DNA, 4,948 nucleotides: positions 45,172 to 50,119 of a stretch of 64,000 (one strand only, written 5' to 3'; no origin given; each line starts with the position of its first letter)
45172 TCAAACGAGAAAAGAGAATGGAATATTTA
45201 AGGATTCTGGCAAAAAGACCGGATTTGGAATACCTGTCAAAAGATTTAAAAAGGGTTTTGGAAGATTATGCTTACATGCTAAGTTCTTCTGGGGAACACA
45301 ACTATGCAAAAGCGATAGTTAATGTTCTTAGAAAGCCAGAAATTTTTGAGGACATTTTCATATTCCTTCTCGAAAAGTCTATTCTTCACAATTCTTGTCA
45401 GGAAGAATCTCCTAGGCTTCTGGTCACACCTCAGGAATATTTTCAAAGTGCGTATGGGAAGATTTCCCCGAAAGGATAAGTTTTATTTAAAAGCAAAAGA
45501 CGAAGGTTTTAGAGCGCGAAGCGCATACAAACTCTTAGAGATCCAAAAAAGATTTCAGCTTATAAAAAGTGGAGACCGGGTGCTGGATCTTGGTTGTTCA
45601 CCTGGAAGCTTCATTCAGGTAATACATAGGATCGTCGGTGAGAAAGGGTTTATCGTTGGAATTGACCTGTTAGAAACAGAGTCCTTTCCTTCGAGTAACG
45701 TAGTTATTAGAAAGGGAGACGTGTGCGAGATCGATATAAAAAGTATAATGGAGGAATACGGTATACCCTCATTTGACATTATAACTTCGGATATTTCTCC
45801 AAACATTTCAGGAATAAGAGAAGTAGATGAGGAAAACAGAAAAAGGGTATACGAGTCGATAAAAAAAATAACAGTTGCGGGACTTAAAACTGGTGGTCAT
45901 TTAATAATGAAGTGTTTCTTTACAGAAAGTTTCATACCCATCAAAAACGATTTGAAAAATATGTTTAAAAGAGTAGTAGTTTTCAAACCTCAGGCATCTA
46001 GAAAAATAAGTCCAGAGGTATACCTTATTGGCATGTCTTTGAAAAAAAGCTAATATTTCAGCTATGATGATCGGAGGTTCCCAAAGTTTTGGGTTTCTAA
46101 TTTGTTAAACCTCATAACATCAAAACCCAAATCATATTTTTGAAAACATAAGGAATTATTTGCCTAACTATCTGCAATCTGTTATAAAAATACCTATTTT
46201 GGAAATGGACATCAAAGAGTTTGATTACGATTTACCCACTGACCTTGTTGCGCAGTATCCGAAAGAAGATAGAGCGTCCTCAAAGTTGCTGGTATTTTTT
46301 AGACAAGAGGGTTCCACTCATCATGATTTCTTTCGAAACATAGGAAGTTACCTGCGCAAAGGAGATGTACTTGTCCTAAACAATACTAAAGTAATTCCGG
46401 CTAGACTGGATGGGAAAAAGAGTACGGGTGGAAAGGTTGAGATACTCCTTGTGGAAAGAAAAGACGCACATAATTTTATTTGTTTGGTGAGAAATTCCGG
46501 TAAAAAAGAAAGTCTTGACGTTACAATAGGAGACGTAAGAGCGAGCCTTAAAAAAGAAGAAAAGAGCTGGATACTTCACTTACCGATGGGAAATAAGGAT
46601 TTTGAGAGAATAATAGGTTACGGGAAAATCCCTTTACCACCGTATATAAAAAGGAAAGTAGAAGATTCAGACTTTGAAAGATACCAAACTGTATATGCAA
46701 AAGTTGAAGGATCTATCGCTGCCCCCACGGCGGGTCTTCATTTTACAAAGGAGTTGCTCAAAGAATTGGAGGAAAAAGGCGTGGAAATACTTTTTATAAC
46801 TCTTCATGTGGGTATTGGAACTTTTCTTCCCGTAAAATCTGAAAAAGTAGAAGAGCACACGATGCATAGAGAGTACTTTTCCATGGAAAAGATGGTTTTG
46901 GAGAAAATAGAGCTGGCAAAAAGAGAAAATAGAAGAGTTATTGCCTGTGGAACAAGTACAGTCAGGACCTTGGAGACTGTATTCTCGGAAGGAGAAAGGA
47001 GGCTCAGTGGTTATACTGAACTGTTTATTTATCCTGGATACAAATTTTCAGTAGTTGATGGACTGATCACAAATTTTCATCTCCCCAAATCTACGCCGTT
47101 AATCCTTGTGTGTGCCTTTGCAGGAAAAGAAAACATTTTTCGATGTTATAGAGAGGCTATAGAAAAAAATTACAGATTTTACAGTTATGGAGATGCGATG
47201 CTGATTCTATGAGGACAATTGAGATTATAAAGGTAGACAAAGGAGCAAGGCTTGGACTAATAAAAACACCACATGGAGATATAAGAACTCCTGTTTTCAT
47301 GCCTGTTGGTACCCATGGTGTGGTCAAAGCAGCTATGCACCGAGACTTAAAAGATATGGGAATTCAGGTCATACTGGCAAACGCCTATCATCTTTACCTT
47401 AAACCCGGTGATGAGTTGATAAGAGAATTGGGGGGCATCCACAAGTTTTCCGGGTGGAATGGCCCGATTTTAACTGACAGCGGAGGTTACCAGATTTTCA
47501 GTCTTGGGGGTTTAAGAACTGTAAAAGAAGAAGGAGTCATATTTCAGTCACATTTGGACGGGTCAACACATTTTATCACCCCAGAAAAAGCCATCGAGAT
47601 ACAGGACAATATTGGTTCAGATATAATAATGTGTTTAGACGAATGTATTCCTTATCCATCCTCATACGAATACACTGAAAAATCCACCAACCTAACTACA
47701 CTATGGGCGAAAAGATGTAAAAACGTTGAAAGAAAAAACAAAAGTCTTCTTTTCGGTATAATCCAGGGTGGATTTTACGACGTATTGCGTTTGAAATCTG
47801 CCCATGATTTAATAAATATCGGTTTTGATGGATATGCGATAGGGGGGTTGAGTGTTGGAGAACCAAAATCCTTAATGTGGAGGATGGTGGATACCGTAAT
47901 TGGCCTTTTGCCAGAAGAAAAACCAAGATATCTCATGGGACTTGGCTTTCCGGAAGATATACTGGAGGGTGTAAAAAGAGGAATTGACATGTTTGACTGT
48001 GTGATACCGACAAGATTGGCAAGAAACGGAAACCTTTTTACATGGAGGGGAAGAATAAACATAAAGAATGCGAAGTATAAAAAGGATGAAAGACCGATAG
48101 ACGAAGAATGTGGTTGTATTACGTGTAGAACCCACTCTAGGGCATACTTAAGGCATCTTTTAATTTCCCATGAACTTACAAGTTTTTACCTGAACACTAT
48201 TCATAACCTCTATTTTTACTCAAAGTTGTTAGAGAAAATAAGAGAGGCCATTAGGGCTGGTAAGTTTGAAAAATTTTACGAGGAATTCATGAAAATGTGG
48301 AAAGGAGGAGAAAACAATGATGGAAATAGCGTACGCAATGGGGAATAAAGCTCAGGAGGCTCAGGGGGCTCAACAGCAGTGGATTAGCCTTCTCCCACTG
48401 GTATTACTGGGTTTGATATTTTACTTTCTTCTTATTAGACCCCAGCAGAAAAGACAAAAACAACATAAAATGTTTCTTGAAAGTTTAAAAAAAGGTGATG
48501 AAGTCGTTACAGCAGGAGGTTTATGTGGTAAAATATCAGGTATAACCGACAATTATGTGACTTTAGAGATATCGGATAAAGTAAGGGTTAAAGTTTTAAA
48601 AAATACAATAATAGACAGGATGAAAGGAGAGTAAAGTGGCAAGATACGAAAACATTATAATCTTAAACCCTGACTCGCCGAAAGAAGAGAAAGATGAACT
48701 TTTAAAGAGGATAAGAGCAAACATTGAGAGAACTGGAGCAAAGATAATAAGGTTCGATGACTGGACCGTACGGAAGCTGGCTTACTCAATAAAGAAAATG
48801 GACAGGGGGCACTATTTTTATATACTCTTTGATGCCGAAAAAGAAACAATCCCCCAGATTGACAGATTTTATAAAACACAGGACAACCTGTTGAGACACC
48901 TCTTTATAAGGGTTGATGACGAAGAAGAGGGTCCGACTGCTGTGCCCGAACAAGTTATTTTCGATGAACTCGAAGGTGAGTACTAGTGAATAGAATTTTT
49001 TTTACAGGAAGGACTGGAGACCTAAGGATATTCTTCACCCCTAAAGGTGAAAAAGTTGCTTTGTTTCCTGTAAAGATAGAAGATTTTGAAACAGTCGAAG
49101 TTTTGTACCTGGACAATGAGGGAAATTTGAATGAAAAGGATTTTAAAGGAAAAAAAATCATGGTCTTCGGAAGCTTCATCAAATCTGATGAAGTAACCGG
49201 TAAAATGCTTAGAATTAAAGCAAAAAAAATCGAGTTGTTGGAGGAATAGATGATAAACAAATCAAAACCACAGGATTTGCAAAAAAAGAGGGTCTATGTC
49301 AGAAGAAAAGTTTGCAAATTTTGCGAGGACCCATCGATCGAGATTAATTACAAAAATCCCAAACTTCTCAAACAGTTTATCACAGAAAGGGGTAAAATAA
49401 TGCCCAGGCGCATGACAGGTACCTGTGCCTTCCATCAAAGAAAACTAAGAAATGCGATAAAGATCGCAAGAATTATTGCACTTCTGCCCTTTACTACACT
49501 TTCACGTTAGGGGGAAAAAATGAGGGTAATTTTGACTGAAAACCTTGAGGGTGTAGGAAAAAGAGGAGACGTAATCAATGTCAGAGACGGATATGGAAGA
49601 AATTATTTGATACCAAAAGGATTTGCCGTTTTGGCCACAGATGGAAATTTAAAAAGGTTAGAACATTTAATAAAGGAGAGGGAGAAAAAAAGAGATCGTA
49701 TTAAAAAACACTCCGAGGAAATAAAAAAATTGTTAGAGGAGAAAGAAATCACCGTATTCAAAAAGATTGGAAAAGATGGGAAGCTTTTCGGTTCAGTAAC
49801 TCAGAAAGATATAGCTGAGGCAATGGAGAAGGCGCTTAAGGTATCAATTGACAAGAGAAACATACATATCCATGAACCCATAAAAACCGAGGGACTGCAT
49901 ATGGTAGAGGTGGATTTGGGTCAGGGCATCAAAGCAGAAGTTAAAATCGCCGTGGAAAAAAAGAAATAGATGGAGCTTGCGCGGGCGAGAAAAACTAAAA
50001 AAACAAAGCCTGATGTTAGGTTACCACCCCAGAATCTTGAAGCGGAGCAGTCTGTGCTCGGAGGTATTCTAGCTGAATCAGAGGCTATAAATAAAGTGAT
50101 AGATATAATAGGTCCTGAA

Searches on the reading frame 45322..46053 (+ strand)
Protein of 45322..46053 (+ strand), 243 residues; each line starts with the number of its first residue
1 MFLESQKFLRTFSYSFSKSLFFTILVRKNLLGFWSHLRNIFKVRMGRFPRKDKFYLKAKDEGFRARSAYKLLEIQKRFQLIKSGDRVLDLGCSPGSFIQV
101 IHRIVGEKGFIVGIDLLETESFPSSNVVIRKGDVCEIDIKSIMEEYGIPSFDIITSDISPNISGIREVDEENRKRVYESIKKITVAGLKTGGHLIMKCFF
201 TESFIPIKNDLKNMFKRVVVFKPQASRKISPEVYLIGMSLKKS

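Call 70: search_protein_families(library=pfam, proteins=[window:45322-46053:+], max_evalue=0.0001)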
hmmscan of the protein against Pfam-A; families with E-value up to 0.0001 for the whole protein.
window:45322-46053:+ (243 aa): 2 families
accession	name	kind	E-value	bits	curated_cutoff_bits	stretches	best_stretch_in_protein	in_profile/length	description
PF01728.25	FtsJ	-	2.1e-41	142.3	24.1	1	63-238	1-179/181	FtsJ-like methyltransferase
PF13847.12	Methyltransf_31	-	1.8e-07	31.4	27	1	81-197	1-110/145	Methyltransferase domain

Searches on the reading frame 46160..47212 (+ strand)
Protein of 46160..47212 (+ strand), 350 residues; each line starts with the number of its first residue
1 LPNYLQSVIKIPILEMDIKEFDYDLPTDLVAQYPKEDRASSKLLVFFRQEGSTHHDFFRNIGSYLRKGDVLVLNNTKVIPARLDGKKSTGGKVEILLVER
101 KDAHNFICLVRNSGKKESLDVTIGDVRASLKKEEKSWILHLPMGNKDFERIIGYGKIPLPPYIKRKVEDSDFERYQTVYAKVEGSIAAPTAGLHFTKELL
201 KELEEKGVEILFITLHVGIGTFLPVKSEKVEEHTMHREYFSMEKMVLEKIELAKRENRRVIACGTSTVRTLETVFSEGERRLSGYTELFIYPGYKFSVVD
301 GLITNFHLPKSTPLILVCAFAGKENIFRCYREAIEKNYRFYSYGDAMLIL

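Call 10: search_protein_families(library=pfam, proteins=[window:46160-47212:+], max_evalue=0.00001)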
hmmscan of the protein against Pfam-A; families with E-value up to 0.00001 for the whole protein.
window:46160-47212:+ (350 aa): 1 family
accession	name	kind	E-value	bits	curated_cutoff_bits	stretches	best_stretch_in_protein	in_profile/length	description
PF02547.20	Queuosine_synth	-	3.5e-123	411.3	25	1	19-349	2-322/322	Queuosine biosynthesis protein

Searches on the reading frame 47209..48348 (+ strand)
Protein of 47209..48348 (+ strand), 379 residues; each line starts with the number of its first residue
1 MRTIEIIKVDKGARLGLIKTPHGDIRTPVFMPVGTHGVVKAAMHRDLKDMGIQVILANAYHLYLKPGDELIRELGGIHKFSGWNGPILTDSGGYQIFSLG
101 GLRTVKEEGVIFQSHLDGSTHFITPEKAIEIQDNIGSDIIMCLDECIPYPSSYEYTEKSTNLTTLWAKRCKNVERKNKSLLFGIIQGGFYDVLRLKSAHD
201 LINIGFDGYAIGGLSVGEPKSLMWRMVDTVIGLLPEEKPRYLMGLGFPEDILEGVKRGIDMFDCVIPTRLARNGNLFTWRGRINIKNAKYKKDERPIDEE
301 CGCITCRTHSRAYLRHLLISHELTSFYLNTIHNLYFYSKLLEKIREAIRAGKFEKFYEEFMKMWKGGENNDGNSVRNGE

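Call 10: search_protein_families(library=pfam, proteins=[window:47209-48348:+], max_evalue=0.00001)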
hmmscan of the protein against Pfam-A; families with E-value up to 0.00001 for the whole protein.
window:47209-48348:+ (379 aa): 1 family
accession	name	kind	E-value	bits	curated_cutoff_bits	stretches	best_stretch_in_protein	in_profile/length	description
PF01702.25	TGT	-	1e-160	535.1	26.3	1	12-364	2-355/357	Queuine tRNA-ribosyltransferase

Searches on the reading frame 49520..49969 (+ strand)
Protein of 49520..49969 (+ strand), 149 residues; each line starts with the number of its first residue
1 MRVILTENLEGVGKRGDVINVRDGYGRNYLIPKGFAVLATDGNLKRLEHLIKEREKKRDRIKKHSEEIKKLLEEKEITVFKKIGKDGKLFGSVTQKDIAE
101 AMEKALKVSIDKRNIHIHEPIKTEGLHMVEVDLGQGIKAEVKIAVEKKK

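Call 70: search_protein_families(library=pfam, proteins=[window:49520-49969:+], max_evalue=0.0001)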
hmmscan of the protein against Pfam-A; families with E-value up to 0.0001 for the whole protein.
window:49520-49969:+ (149 aa): 2 families
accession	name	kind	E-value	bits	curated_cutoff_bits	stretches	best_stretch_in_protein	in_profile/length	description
PF03948.19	Ribosomal_L9_C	-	3.9e-24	85.3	23.2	1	64-146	2-85/86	Ribosomal protein L9, C-terminal domain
PF01281.25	Ribosomal_L9_N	-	1e-22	79.8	20.7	1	1-47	1-47/47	Ribosomal protein L9, N-terminal domain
